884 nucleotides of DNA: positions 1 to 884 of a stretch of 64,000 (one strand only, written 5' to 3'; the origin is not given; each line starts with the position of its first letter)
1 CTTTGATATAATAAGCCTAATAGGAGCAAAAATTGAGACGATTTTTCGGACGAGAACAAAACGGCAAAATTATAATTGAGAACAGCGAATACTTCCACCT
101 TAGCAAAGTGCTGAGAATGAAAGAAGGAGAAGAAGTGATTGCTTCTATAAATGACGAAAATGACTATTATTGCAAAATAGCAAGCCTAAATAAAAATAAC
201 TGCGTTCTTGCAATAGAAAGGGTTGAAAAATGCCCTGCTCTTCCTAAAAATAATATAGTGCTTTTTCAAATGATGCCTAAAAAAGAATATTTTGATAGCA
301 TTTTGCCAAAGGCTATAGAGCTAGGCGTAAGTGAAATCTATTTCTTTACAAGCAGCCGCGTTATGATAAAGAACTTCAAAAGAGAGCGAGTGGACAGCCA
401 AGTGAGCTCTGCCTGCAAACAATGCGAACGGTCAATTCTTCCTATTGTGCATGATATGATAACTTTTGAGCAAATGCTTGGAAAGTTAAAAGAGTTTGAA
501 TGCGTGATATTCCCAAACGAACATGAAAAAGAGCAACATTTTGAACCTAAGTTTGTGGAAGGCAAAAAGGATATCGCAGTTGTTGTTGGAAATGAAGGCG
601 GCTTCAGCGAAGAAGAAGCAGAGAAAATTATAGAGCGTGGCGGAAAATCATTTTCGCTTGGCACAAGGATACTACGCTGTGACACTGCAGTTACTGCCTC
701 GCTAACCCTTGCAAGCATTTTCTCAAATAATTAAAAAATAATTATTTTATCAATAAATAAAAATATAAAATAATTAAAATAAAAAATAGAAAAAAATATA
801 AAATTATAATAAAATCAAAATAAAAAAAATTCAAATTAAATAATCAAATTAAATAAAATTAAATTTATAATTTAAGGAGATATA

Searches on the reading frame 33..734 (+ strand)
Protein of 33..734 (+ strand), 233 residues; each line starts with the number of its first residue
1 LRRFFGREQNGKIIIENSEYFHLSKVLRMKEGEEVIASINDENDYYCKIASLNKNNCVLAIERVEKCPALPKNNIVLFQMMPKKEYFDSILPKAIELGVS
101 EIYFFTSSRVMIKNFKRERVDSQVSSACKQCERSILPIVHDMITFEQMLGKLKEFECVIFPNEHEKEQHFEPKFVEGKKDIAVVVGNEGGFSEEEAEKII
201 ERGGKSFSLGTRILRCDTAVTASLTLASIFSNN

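Call 27: search_protein_families(library=pfam, alignment_id=A1, max_evalue=0.00001)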
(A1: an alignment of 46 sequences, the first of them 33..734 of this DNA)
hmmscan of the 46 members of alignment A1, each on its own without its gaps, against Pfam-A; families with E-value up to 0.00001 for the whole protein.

A. member 1, window:33-734:+ (233 aa): 2 families
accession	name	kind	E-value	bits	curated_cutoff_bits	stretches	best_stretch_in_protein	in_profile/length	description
PF04452.19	Methyltrans_RNA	-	1e-39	136.2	23.9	1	72-227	5-164/165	RNA methyltransferase domain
PF20260.4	PUA_4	-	9.4e-10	38.9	23.9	1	15-61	1-47/48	RNA methyltransferase PUA domain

B. families by the number of members that match (of 46 scanned): 56 families (the first 25 are shown)
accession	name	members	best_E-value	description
PF08245.18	Mur_ligase_M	3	5.1e-53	Mur ligase middle domain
PF13306.12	LRR_5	2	1.7e-44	BspA type Leucine rich repeat region (6 copies)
PF02875.26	Mur_ligase_C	2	1e-30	Mur ligase, glutamate ligase domain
PF04542.20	Sigma70_r2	2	1.9e-18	Sigma-70 region 2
PF04545.22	Sigma70_r4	2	1.5e-16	Sigma-70, region 4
PF01381.28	HTH_3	2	1.1e-06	Helix-turn-helix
PF00012.26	HSP70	1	5e-254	Hsp70 protein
PF01098.24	FTSW_RODA_SPOVE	1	2e-96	Cell cycle protein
PF00275.25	EPSP_synthase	1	2.2e-80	EPSP synthase (3-phosphoshikimate 1-carboxyvinyltransferase)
PF00091.31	Tubulin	1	1.9e-53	Tubulin/FtsZ family, GTPase domain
PF00300.27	His_Phos_1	1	7.2e-44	Histidine phosphatase superfamily (branch 1)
PF07478.18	Dala_Dala_lig_C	1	1.3e-43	D-ala D-ala ligase C-terminus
PF01556.23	DnaJ_C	1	1.2e-42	DnaJ C terminal domain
PF03419.18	Peptidase_U4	1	1.9e-42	Sporulation factor SpoIIGA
PF09551.15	Spore_II_R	1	9.2e-41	Stage II sporulation protein R (spore_II_R)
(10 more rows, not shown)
